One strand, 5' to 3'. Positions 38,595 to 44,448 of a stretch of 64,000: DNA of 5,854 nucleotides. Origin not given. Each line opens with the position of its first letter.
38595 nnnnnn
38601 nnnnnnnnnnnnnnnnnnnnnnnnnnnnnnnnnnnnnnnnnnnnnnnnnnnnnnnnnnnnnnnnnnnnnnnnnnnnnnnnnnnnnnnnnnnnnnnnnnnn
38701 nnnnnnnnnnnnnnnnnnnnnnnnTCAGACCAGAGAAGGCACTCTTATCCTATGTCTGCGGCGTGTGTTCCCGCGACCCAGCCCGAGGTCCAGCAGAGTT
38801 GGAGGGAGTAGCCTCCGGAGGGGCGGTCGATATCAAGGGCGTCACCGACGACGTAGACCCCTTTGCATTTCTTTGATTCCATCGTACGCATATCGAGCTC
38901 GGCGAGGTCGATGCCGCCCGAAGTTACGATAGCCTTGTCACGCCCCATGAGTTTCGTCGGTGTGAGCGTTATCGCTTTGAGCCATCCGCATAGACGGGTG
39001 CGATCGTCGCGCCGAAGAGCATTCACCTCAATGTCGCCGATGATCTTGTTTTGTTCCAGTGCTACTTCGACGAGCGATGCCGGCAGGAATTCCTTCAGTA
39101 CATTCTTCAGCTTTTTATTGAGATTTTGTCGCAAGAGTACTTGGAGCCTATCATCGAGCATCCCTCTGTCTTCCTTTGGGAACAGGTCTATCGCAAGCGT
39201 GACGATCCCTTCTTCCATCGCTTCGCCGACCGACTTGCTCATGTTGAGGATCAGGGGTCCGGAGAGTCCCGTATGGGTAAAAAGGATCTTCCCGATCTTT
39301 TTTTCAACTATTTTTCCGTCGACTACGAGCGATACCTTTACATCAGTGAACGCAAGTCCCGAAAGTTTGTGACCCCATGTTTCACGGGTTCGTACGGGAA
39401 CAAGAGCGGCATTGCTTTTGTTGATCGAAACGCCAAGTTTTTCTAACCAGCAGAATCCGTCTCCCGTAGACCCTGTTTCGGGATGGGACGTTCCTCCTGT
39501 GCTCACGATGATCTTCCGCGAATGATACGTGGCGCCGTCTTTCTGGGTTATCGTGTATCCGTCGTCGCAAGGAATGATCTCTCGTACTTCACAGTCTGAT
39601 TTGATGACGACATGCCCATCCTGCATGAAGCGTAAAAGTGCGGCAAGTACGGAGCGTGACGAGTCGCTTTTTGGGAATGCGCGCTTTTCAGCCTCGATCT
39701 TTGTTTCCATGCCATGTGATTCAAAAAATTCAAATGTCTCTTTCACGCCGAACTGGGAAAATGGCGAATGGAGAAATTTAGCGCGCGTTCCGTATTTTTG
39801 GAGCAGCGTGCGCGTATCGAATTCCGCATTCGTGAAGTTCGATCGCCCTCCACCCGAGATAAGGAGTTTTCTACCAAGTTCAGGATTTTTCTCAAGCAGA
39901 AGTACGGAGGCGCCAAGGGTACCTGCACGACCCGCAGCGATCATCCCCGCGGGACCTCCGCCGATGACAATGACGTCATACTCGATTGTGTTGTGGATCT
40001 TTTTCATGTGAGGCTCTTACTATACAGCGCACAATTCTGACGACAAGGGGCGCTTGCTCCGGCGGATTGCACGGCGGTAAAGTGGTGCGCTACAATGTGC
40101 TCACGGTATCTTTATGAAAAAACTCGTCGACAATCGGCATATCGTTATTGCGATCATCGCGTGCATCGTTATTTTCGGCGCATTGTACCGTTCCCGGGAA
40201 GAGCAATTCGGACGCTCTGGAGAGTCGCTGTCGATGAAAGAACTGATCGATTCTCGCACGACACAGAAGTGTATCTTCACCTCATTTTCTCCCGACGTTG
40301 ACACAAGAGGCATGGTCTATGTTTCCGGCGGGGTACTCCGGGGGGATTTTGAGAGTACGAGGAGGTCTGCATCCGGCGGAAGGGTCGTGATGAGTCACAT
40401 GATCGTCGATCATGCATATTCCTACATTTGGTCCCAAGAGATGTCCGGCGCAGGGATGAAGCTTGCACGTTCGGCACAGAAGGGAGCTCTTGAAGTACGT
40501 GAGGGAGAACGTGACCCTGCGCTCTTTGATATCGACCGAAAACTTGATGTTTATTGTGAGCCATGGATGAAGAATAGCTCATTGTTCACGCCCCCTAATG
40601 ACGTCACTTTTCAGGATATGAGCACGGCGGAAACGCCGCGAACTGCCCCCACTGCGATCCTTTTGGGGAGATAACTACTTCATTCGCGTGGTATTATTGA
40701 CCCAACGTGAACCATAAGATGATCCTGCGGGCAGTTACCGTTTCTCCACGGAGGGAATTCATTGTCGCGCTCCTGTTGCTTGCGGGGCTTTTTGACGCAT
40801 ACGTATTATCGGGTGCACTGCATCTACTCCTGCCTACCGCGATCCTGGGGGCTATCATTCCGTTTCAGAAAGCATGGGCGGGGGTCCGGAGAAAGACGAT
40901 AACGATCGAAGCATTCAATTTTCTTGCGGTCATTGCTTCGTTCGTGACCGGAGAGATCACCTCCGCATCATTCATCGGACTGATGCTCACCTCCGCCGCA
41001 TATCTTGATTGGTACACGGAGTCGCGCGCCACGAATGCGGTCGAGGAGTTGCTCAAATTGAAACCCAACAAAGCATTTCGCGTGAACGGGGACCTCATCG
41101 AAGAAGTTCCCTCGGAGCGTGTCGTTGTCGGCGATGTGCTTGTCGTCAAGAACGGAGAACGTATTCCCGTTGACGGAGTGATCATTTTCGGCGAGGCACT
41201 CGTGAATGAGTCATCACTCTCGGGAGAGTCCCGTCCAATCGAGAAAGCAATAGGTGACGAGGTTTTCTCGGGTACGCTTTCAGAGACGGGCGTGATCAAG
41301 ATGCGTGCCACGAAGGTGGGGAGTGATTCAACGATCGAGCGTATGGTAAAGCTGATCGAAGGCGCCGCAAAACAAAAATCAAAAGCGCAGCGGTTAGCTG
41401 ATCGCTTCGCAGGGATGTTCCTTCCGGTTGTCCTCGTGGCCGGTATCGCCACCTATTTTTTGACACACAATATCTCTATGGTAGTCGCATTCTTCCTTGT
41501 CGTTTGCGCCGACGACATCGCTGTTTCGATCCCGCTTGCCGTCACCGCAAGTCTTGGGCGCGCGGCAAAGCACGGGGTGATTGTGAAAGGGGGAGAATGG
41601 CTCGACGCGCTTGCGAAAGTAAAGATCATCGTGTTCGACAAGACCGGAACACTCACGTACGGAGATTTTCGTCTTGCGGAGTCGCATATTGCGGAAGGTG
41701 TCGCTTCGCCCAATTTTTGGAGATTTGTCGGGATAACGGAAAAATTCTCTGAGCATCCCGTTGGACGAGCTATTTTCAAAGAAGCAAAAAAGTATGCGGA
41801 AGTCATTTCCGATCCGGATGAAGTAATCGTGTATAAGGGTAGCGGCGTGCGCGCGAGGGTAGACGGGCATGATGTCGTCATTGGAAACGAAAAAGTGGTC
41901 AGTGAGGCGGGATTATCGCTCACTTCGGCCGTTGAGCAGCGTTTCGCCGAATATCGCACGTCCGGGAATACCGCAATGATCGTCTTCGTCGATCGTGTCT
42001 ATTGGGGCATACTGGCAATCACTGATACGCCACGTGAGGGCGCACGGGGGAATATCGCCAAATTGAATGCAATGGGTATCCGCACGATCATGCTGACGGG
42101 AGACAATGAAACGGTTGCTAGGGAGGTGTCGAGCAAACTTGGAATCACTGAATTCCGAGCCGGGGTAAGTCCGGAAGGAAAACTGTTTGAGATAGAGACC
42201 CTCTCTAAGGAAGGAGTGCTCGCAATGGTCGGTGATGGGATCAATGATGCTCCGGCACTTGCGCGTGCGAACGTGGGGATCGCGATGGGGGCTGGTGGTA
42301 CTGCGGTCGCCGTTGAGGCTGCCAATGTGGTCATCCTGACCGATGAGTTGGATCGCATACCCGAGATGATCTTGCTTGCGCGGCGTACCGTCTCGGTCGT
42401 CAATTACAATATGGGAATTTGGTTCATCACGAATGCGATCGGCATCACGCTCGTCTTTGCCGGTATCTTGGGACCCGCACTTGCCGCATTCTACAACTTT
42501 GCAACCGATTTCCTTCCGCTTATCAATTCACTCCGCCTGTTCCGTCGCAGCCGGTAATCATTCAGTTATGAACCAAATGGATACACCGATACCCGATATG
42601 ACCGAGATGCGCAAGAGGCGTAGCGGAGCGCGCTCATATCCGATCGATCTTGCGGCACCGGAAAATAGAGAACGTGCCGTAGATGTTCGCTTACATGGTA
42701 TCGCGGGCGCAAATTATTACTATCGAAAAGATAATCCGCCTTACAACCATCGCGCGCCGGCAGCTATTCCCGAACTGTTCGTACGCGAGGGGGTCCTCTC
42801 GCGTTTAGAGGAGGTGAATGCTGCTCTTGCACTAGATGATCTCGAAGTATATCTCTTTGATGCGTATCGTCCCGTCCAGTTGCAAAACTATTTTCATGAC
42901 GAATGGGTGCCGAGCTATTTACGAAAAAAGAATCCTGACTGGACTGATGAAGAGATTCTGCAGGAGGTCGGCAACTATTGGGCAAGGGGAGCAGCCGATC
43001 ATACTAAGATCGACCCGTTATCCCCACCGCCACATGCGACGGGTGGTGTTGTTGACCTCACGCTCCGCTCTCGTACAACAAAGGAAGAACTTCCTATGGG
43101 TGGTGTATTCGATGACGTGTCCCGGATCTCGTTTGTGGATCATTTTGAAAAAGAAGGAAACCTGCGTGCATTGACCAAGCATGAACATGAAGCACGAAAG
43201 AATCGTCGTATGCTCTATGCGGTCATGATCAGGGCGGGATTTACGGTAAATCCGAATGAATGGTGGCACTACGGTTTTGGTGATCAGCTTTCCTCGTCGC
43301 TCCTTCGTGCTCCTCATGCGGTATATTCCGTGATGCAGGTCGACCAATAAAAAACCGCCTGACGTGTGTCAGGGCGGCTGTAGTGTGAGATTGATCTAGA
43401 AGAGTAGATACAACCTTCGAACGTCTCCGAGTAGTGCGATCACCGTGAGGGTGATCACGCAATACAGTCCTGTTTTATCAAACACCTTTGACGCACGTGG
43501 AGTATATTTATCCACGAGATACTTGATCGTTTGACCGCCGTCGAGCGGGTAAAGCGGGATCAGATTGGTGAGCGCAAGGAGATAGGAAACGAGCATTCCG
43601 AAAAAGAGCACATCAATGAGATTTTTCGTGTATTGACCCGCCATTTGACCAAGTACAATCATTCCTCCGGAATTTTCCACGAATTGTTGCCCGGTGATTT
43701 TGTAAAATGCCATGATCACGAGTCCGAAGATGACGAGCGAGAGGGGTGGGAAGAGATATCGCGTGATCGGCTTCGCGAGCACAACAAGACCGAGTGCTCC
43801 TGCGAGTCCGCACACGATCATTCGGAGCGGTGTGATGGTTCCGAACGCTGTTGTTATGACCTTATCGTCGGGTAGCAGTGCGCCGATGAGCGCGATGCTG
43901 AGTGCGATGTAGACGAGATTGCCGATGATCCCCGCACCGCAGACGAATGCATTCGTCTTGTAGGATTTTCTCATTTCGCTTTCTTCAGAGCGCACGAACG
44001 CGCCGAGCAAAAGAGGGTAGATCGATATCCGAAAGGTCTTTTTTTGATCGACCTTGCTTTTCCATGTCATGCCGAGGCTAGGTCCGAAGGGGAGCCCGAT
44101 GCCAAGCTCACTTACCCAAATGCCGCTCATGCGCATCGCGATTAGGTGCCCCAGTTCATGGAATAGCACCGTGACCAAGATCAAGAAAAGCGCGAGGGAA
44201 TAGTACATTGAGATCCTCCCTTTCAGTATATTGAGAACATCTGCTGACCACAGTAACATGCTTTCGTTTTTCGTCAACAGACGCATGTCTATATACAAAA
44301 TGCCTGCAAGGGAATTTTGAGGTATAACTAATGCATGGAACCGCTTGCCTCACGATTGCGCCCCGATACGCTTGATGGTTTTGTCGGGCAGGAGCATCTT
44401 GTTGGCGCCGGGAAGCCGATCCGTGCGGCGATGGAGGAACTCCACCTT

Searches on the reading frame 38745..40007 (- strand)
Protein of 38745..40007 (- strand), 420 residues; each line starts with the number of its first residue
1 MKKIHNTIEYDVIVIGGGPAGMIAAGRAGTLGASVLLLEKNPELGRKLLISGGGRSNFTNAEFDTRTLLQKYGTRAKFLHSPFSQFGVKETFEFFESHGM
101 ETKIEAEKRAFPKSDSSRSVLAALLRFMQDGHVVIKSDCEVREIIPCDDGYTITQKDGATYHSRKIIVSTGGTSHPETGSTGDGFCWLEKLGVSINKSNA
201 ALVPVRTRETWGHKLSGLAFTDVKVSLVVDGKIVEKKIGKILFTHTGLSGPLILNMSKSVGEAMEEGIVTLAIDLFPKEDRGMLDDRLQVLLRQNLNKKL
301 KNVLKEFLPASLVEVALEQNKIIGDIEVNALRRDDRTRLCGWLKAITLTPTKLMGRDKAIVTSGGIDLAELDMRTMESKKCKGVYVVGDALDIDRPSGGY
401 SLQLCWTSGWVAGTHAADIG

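Call 30: search_protein_families(library=pfam, proteins=[window:38745-40007:-], max_evalue=0.00001)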
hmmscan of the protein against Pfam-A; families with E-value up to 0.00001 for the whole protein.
window:38745-40007:- (420 aa): 8 families
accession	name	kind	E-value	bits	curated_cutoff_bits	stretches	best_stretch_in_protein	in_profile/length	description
PF03486.20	HI0933_like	-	1.3e-75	254.5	50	1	11-414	2-243/244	HI0933-like protein Rossmann domain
PF22780.1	HI0933_like_1st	-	1.5e-32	113.1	27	1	200-361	2-165/165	HI0933-like protein barrel and H2TH domain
PF07992.20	Pyr_redox_2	-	8.7e-11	42.2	26.1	0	10-44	1-31/291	Pyridine nucleotide-disulphide oxidoreductase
PF13738.12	Pyr_redox_3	-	1.6e-09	37.9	30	0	104-178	64-140/305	Pyridine nucleotide-disulphide oxidoreductase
PF12831.13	FAD_oxidored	-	1.4e-08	35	27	1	11-45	1-35/416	FAD dependent oxidoreductase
PF00890.30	FAD_binding_2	-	9.8e-08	32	20.4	1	11-54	1-44/414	FAD binding domain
PF01266.30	DAO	-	1.3e-07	32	27.9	0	11-45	1-35/353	FAD dependent oxidoreductase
PF01134.28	GIDA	-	3.9e-06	26.6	22.1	0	11-41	1-31/391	Glucose inhibited division protein A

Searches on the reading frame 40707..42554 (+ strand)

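Call 14: search_protein_families(library=pfam, proteins=[window:40707-42554:+], max_evalue=0.001)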
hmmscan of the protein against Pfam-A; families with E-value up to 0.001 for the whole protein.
window:40707-42554:+ (616 aa): 2 families
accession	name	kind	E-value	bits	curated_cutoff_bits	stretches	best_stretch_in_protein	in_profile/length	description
PF00122.25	E1-E2_ATPase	-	2.6e-45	154.6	28.1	1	118-289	2-181/181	E1-E2 ATPase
PF00702.32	Hydrolase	-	2.3e-28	100.3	26.4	1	305-522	1-191/191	haloacid dehalogenase-like hydrolase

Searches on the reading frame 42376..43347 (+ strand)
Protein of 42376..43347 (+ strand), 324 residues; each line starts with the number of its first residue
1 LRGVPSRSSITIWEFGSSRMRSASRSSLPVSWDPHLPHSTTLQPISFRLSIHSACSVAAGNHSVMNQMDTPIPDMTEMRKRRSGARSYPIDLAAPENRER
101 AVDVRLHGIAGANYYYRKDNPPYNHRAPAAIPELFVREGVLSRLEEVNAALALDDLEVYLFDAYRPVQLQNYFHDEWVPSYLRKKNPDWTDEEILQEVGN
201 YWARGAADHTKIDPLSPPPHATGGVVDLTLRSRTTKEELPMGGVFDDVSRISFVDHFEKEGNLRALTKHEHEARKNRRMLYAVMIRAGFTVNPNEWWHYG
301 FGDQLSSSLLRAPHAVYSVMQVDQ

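Call 14: search_protein_families(library=pfam, proteins=[window:42376-43347:+], max_evalue=0.001)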
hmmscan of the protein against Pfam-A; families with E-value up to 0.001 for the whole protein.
window:42376-43347:+ (324 aa): 2 families
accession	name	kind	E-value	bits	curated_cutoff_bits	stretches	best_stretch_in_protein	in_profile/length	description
PF01427.22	Peptidase_M15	-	2.2e-18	67.2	27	1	137-305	42-188/199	D-ala-D-ala dipeptidase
PF18993.5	Rv0078B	-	0.00091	19.6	27.1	0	182-203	27-48/63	Rv0078B-related antitoxin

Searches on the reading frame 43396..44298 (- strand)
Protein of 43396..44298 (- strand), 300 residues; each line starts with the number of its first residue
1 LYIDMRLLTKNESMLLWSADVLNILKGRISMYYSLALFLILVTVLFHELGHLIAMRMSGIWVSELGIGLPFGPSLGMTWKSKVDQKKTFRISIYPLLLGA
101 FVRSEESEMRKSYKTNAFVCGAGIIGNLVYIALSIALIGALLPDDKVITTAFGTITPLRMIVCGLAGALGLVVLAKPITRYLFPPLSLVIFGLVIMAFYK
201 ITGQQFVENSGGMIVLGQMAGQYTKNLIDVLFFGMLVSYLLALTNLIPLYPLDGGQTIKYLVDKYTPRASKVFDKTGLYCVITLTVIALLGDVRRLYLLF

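Call 14: search_protein_families(library=pfam, proteins=[window:43396-44298:-], max_evalue=0.001)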
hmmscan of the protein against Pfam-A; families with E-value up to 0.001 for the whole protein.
window:43396-44298:- (300 aa): 1 family
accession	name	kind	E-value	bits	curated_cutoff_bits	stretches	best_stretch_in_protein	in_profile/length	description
PF02163.28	Peptidase_M50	-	2.8e-26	92.7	27.2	1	36-278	2-210/221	Peptidase family M50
